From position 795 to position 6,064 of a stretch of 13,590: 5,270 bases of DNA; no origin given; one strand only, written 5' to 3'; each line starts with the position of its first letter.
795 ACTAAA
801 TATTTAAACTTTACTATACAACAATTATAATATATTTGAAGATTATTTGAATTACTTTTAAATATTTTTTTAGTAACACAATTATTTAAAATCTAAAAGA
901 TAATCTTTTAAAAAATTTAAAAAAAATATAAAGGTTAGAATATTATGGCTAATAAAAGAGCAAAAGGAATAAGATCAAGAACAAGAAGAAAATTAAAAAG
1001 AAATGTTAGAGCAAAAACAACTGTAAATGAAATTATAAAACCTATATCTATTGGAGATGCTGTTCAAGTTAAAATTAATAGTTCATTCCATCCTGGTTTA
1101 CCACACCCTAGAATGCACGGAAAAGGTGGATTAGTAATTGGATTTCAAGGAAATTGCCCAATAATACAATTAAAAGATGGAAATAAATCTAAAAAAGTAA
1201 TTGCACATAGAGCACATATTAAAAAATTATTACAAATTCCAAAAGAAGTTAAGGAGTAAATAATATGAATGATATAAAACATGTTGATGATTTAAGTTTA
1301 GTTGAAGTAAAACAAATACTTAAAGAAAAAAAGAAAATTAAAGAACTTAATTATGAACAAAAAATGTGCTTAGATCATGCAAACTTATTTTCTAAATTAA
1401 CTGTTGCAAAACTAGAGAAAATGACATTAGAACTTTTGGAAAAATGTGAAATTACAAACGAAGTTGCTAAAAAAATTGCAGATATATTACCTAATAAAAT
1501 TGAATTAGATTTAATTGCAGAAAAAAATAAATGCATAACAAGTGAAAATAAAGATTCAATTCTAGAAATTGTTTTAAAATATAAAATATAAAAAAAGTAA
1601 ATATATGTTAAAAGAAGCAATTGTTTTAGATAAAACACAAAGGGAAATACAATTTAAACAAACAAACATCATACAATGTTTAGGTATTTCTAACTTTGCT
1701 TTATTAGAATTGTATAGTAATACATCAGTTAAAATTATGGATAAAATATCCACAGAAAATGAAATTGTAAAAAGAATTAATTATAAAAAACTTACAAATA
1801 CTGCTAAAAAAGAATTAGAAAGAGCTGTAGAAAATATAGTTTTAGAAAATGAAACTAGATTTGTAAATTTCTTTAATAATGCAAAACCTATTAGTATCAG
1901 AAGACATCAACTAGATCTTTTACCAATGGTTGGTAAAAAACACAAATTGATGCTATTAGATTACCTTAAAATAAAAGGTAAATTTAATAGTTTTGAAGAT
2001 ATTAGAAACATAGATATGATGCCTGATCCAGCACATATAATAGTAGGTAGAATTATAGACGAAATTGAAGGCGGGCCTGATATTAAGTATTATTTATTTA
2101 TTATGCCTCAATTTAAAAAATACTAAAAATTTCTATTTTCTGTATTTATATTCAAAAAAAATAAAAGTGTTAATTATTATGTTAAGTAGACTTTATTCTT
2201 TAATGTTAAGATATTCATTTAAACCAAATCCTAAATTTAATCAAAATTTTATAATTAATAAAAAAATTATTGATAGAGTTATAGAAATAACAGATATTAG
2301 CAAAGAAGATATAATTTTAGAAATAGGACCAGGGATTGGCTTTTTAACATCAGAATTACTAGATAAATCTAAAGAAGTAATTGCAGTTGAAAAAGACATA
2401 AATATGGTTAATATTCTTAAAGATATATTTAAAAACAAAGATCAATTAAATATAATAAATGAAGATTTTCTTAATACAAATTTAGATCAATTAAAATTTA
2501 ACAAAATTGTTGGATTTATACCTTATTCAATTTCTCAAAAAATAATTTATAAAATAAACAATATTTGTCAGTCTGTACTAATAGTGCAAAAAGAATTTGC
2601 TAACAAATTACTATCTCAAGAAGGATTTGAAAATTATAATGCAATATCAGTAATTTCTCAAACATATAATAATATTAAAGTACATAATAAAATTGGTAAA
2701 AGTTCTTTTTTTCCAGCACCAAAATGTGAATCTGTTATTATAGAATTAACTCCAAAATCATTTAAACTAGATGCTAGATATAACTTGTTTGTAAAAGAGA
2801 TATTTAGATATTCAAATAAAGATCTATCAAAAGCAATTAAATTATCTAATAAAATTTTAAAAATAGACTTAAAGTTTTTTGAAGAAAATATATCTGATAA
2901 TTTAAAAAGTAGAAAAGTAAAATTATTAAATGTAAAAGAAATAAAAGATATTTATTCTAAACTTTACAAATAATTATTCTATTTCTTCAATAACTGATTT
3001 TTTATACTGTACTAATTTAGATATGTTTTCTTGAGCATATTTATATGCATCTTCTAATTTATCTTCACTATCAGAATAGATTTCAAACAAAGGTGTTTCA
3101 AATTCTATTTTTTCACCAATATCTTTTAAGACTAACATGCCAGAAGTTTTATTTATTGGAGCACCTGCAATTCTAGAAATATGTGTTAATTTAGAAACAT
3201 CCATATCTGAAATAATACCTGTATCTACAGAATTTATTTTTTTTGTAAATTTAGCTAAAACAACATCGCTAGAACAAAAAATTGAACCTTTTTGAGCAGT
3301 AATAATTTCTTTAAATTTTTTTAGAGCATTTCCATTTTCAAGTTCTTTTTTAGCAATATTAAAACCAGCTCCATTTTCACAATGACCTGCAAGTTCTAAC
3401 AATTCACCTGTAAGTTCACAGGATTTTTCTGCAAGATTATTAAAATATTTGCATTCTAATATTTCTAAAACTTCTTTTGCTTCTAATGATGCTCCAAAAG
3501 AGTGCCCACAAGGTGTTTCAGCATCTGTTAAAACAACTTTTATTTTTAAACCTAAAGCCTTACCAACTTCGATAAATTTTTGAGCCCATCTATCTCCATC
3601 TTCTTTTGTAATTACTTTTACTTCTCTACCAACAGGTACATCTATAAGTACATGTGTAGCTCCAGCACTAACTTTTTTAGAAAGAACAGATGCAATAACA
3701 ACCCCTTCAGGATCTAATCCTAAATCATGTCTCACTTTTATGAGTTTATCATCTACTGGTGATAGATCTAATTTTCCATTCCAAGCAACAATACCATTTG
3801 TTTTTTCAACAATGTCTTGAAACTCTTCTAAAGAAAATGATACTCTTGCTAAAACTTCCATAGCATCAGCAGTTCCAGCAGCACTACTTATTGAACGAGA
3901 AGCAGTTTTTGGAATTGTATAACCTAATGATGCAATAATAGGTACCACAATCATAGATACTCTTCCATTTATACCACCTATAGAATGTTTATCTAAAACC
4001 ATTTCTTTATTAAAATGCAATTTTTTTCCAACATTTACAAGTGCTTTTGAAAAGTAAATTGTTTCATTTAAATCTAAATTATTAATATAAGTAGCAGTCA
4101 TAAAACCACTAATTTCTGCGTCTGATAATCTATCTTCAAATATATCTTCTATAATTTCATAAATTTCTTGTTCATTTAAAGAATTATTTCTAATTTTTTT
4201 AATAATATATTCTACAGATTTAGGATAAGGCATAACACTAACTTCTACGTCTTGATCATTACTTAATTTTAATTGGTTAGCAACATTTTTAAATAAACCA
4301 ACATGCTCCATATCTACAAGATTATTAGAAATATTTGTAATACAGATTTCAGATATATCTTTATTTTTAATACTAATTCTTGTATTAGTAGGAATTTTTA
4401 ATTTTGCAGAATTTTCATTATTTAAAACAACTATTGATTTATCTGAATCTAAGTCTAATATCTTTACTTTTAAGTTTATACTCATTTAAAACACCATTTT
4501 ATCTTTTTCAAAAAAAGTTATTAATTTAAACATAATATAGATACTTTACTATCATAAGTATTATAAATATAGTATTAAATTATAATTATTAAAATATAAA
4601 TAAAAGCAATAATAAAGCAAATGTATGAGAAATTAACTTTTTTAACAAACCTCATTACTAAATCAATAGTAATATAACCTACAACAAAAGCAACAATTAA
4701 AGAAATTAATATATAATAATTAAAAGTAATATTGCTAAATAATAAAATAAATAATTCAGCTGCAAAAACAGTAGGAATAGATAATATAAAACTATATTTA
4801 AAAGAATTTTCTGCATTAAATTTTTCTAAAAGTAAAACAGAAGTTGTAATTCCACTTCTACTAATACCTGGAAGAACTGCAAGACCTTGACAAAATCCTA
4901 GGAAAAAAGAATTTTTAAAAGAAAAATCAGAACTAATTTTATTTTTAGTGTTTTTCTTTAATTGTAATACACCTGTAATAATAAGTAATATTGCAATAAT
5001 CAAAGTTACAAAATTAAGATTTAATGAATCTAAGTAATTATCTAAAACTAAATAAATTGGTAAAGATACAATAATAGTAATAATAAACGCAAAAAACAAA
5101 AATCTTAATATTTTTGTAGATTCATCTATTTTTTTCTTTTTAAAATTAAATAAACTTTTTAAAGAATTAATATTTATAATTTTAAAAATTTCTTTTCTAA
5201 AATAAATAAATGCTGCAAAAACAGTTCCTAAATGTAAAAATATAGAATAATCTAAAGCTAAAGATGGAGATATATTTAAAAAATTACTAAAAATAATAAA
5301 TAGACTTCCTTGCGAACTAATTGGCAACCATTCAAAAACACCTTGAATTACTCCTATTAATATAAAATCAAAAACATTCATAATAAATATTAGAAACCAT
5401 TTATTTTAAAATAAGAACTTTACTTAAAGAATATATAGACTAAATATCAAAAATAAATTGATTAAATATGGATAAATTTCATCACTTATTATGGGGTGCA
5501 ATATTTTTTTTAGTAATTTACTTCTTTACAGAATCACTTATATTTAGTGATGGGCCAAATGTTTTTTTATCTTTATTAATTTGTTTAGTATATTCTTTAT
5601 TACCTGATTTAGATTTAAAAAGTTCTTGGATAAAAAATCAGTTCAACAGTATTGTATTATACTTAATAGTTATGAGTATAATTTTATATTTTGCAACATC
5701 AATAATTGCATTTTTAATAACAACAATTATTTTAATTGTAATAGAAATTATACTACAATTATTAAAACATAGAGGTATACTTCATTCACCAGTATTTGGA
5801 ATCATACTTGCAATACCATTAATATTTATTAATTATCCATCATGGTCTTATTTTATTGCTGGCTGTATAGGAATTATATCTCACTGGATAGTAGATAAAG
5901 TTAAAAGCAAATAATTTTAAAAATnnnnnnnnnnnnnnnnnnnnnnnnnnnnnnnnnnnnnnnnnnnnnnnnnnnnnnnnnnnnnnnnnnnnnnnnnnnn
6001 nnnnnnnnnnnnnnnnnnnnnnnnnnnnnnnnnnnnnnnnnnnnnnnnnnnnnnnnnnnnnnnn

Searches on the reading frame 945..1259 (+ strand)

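Call 89: search_protein_families(library=pfam, proteins=[window:945-1259:+], max_evalue=0.001)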
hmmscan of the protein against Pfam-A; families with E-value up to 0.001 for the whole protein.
window:945-1259:+ (104 aa): 1 family
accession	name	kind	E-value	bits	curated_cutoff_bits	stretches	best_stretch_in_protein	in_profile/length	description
PF01157.24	Ribosomal_L21e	-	4.1e-21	75.2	27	1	4-95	2-99/101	Ribosomal protein L21e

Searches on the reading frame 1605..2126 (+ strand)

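Call 89: search_protein_families(library=pfam, proteins=[window:1605-2126:+], max_evalue=0.001)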
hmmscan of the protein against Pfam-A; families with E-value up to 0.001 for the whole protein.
window:1605-2126:+ (173 aa): 1 family
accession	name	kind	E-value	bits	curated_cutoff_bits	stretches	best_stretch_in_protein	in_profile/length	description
PF04919.18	DUF655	-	1.3e-40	139.7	22.2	1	12-166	18-180/181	Protein of unknown function (DUF655)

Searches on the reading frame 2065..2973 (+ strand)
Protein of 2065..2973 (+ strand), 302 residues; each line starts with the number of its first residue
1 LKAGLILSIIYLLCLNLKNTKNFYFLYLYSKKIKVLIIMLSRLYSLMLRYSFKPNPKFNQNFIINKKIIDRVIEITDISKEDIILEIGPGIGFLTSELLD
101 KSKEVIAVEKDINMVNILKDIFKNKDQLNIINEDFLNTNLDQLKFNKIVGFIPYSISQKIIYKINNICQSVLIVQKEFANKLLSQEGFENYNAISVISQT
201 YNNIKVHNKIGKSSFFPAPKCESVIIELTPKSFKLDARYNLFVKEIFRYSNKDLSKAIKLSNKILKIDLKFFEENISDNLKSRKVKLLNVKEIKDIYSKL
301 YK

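Call 89: search_protein_families(library=pfam, proteins=[window:2065-2973:+], max_evalue=0.001)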
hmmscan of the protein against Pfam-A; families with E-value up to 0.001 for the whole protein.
window:2065-2973:+ (302 aa): 2 families
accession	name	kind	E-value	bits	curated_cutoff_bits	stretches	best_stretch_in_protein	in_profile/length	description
PF00398.26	RrnaAD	-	9e-48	163.1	24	1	53-263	3-230/263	Ribosomal RNA adenine dimethylase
PF13649.12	Methyltransf_25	-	0.00024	22.2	27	1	84-150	1-70/97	Methyltransferase domain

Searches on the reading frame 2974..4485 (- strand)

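Call 89: search_protein_families(library=pfam, proteins=[window:2974-4485:-], max_evalue=0.001)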
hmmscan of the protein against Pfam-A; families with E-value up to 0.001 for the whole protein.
window:2974-4485:- (503 aa): 3 families
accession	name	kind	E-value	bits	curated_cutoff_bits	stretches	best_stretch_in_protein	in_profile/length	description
PF02885.22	Glycos_trans_3N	-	3.9e-13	49.4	26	1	92-151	2-61/63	Glycosyl transferase family, helical bundle domain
PF00591.27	Glycos_transf_3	-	1e-10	42.1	27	1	162-388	3-253/253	Glycosyl transferase family, a/b domain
PF07831.19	PYNP_C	-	3.2e-07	30.4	27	1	425-488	2-72/75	Pyrimidine nucleoside phosphorylase C-terminal domain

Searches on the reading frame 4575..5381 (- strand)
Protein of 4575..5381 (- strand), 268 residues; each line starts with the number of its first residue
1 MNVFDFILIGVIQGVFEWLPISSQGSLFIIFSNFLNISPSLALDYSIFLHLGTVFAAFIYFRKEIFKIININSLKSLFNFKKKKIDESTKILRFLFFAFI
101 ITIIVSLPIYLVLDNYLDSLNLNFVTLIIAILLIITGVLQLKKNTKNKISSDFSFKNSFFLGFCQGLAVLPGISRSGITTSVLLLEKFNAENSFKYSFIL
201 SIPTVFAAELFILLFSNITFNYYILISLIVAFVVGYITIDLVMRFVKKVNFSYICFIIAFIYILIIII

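Call 89: search_protein_families(library=pfam, proteins=[window:4575-5381:-], max_evalue=0.001)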
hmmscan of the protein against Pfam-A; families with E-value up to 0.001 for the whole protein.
window:4575-5381:- (268 aa): 1 family
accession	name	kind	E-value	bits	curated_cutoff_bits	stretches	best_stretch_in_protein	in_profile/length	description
PF02673.24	BacA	-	3.7e-52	178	33.4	1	7-259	2-255/257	Bacitracin resistance protein BacA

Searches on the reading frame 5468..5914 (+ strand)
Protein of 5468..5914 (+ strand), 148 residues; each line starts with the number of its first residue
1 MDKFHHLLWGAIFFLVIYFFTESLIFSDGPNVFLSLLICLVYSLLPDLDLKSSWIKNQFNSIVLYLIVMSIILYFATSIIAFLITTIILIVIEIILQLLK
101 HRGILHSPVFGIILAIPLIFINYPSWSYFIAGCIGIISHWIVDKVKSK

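Call 89: search_protein_families(library=pfam, proteins=[window:5468-5914:+], max_evalue=0.001)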
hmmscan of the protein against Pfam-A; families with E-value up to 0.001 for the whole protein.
window:5468-5914:+ (148 aa): 1 family
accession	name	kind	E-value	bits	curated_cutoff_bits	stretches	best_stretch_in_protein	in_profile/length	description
PF04307.19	YdjM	-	1.6e-13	51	29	1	1-144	1-107/176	YdjM inner membrane protein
